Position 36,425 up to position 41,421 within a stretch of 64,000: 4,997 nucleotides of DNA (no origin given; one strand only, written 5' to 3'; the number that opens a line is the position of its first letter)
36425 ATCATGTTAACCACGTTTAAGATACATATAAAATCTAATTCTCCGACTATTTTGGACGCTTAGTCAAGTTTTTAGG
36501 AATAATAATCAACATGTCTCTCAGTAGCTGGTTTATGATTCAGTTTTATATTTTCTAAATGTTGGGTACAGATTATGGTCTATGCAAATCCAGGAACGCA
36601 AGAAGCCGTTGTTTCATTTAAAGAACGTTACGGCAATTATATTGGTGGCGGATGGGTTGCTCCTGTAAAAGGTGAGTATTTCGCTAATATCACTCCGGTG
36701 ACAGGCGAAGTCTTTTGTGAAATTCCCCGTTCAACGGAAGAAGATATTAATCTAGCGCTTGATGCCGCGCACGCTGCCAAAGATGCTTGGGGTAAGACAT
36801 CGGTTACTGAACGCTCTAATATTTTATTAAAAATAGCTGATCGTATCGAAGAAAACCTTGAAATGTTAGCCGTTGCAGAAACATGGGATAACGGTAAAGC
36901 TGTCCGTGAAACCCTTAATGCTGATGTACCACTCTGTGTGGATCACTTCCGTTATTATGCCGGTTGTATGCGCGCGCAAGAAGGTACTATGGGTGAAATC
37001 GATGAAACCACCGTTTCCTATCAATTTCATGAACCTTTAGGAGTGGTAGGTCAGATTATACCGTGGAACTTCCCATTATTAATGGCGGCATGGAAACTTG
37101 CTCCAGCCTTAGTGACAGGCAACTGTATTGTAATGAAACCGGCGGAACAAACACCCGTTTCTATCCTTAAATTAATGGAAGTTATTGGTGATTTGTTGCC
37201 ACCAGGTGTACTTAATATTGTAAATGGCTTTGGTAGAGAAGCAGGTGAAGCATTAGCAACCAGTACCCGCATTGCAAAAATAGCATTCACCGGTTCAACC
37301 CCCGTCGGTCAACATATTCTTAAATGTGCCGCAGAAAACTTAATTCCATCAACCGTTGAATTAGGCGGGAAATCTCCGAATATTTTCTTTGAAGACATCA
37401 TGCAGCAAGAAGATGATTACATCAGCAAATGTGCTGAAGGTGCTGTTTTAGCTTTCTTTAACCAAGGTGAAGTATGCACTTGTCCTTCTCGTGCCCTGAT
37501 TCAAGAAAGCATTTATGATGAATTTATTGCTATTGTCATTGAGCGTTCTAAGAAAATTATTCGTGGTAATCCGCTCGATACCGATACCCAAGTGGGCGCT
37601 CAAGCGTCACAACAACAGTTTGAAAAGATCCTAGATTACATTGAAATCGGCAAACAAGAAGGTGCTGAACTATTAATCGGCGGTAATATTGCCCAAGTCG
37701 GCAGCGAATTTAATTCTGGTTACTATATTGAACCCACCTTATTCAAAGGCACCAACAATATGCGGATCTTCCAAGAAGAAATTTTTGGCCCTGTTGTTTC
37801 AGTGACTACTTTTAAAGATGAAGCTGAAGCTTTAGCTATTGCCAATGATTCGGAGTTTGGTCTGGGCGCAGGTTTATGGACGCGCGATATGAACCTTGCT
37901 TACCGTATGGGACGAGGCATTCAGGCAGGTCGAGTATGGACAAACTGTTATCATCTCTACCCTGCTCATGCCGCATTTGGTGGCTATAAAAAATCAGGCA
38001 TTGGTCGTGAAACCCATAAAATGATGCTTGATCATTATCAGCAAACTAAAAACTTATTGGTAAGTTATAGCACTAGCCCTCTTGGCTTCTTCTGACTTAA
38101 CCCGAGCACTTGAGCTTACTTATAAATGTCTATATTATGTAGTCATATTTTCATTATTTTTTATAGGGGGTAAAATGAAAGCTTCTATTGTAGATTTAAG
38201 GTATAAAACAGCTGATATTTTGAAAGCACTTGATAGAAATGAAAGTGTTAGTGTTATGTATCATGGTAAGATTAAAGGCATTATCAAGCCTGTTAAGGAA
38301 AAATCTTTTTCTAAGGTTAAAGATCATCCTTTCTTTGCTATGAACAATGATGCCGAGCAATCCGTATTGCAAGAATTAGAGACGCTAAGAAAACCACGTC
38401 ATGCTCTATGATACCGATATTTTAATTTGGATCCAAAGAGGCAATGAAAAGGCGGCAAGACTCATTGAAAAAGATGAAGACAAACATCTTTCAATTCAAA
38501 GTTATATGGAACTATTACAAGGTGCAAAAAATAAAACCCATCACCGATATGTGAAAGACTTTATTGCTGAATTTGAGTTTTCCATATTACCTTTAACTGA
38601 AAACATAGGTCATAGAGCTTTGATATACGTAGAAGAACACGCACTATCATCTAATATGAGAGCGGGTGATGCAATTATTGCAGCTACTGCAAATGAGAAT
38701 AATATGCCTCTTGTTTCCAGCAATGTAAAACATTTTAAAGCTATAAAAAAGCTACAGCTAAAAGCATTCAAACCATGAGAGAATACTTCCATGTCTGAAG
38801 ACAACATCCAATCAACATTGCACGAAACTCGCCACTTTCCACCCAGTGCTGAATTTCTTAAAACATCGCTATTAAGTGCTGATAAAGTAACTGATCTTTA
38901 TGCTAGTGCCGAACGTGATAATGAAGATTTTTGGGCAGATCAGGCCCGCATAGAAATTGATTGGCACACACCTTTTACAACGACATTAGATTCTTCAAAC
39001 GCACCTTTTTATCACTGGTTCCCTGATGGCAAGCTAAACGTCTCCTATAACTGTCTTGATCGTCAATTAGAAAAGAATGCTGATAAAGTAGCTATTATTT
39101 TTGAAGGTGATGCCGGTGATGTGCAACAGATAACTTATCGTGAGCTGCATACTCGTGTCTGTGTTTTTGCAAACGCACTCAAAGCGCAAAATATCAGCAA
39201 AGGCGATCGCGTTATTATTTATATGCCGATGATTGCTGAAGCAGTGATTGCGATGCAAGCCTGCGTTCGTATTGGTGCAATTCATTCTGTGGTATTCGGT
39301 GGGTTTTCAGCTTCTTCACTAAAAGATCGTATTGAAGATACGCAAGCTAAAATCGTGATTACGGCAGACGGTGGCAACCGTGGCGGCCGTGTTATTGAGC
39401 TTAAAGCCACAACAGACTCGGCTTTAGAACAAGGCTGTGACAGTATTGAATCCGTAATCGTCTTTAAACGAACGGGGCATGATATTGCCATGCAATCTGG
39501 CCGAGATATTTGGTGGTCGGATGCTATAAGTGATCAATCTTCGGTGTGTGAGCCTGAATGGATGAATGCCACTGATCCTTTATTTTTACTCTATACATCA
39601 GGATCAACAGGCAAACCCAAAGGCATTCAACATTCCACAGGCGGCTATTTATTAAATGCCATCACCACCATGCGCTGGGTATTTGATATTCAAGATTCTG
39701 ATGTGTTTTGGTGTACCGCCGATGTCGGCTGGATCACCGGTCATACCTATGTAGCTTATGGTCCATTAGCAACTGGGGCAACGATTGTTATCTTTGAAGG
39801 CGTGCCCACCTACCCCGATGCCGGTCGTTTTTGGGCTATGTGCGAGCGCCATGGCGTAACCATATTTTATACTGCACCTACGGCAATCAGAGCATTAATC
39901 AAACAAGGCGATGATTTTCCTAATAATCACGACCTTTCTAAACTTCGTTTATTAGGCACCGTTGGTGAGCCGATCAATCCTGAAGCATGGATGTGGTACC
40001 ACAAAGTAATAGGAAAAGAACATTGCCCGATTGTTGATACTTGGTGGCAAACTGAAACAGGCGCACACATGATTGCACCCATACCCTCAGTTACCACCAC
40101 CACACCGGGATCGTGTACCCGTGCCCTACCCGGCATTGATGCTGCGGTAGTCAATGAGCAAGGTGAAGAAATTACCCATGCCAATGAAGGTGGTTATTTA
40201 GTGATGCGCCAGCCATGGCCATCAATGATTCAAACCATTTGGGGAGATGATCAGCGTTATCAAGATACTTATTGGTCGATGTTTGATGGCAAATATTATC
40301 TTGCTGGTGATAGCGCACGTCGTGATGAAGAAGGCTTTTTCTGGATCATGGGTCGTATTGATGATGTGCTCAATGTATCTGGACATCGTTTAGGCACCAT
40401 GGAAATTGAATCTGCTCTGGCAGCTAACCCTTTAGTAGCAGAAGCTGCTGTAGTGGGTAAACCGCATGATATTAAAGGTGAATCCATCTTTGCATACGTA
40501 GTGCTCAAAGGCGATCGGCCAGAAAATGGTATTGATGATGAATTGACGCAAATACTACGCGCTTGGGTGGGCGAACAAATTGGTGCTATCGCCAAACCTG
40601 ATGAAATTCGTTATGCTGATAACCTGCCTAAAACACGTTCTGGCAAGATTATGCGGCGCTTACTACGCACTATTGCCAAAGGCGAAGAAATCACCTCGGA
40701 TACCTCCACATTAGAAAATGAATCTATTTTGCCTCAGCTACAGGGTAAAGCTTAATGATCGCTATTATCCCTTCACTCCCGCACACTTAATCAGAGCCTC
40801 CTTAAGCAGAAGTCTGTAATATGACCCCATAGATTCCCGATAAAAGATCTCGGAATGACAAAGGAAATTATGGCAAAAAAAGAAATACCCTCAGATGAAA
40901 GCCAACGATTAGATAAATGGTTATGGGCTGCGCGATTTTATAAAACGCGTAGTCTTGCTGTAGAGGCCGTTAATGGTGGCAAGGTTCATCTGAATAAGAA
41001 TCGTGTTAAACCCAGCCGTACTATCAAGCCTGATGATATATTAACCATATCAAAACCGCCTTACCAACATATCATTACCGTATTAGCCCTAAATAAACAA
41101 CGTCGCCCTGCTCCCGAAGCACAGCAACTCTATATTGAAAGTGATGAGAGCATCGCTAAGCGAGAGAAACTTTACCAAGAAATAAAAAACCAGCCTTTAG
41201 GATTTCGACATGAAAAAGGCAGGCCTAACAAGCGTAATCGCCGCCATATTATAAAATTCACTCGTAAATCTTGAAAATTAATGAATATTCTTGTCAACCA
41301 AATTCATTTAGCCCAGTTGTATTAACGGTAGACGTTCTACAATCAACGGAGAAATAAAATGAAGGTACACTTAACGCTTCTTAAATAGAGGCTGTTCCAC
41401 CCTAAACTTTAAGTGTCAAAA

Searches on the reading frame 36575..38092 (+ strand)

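Call 27: search_protein_families(library=ncbifam, proteins=[window:36575-38092:+], max_evalue=0.00001)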
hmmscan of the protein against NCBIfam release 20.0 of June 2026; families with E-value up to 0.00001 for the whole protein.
window:36575-38092:+ (506 aa): 40 families (the best 25 are shown)
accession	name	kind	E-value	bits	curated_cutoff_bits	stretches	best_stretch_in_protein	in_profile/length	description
NF050026.1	AcaldDHExaC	equivalog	4e-289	959.3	900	1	4-506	1-503/503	acetaldehyde dehydrogenase ExaC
TIGR01804.1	BADH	equivalog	1.3e-145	485.5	668.6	1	22-492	1-467/467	betaine-aldehyde dehydrogenase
NF009725.0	PRK13252.1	equivalog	6.4e-138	460.2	593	1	17-498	5-481/488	betaine-aldehyde dehydrogenase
TIGR02299.1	HpaE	equivalog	7.4e-132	440.4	638.35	1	21-499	3-479/488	5-carboxymethyl-2-hydroxymuconate semialdehyde dehydrogenase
NF010000.0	PRK13473.1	subfamily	1.3e-130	436.3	615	1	22-496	6-472/475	aminobutyraldehyde dehydrogenase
NF045736.1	PaDhStyDRhodo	equivalog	8.8e-120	400.4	800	1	22-480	6-461/479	phenylacetaldehyde dehydrogenase StyD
NF045735.1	PaDhStyDPseudo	equivalog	2.1e-119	399.4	850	1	22-498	6-483/483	phenylacetaldehyde dehydrogenase StyD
TIGR03216.1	OH_muco_semi_DH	equivalog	6.7e-117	391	693.25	1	21-496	3-479/481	2-hydroxymuconic semialdehyde dehydrogenase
NF007352.0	PRK09847.1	equivalog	2.1e-112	376.2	850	1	21-497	22-492/495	aldehyde dehydrogenase PuuC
NF042993.1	AlphKGSA_gudD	equivalog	1.3e-109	367.1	770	1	17-496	2-480/481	alpha-ketoglutaric semialdehyde dehydrogenase GucD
TIGR03374.1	ABALDH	equivalog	8.4e-108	361.2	909.3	1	31-496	13-471/472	aminobutyraldehyde dehydrogenase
NF052305.1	DioxValDhHalo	equivalog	1.1e-106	357.7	750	1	17-498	3-483/483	2,5-dioxovalerate dehydrogenase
NF007497.0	PRK10090.1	equivalog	2.5e-99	333.2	500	1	17-495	5-476/480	aldehyde dehydrogenase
NF006916.0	PRK09407.1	equivalog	3.1e-94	316.4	521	1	34-494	34-490/526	succinic semialdehyde dehydrogenase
NF040648.1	lactal_redase_Meth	equivalog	5.9e-94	315.7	650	1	36-495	13-461/463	lactaldehyde dehydrogenase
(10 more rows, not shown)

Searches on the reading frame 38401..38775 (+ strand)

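Call 27: search_protein_families(library=ncbifam, proteins=[window:38401-38775:+], max_evalue=0.00001)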
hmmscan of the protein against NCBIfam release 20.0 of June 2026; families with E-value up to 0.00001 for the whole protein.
window:38401-38775:+ (125 aa): 2 families
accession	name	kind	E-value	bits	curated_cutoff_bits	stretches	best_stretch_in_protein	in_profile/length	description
NF047863.1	VapCLeptosp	equivalog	5.3e-09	36.5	140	1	2-121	2-127/130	type II toxin-antitoxin system tRNA(fMet)-specific endonuclease VapC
NF047959.1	TA_toxin_VapC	equivalog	9.8e-09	35.4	80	1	2-116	2-120/125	type II toxin-antitoxin system VapC family toxin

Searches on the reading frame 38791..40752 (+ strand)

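Call 27: search_protein_families(library=ncbifam, proteins=[window:38791-40752:+], max_evalue=0.00001)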
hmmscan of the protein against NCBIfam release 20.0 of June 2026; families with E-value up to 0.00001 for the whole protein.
window:38791-40752:+ (654 aa): 99 families (the best 25 are shown)
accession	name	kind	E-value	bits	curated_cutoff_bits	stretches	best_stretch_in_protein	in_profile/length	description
NF001208.0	PRK00174.1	subfamily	0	1039.4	657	1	6-652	2-643/649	acetate--CoA ligase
TIGR02188.1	Ac_CoA_lig_AcsA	equivalog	7.3e-300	995.7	724.95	1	30-651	4-627/629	acetate--CoA ligase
NF007815.0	PRK10524.1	equivalog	7.1e-194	645.9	955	1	32-651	3-624/629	propionate--CoA ligase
TIGR02316.1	propion_prpE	equivalog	3.6e-179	597.4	827.4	1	34-650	4-622/628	propionate--CoA ligase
NF003313.0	PRK04319.1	equivalog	2.8e-155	517.8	729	1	74-642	35-573/574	acetate--CoA ligase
NF002937.0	PRK03584.1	subfamily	1.9e-113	379.9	639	1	26-649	31-647/657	acetoacetate--CoA ligase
TIGR01217.1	ac_ac_CoA_syn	equivalog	6.7e-84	282.2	520.9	1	32-646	36-640/652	acetoacetate--CoA ligase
NF047394.1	AcylCoAsynMbcS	equivalog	3.2e-77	260.3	850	1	92-628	20-519/525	acyl-CoA synthetase MbcS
NF004837.0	PRK06187.1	subfamily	4e-70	236.6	476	1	86-631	11-524/531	long-chain-fatty-acid--CoA ligase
NF006181.0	PRK08314.1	subfamily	7.1e-57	192.9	705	1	89-630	30-555/563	long-chain-fatty-acid--CoA ligase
NF053567.1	HBDA_AROS1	equivalog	9.4e-55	185.9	1000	1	82-630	12-520/523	3-hydroxybenzoate--CoA ligase HbdA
TIGR02262.1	benz_CoA_lig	subfamily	7.2e-53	180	375.25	1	83-627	4-507/508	benzoate-CoA ligase family protein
NF006182.0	PRK08316.1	subfamily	1.3e-52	179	663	1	87-629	15-517/523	fatty acyl-CoA synthetase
NF005714.0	PRK07529.1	subfamily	9.1e-51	172.9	632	1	85-636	32-583/640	acyl-CoA synthetase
TIGR03098.1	ligase_PEP_1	hypoth_equivalog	4e-49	167.5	592.35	1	91-626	8-515/517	acyl-CoA ligase (AMP-forming), exosortase A system-associated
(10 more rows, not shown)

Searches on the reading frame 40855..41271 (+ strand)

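Call 27: search_protein_families(library=ncbifam, proteins=[window:40855-41271:+], max_evalue=0.00001)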
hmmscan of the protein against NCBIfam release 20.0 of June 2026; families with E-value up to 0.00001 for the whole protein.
window:40855-41271:+ (139 aa): 1 family
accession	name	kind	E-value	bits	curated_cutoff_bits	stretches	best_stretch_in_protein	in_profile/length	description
NF007673.0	PRK10348.1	equivalog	3e-37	127.7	148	1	9-136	2-128/133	ribosome-associated heat shock protein Hsp15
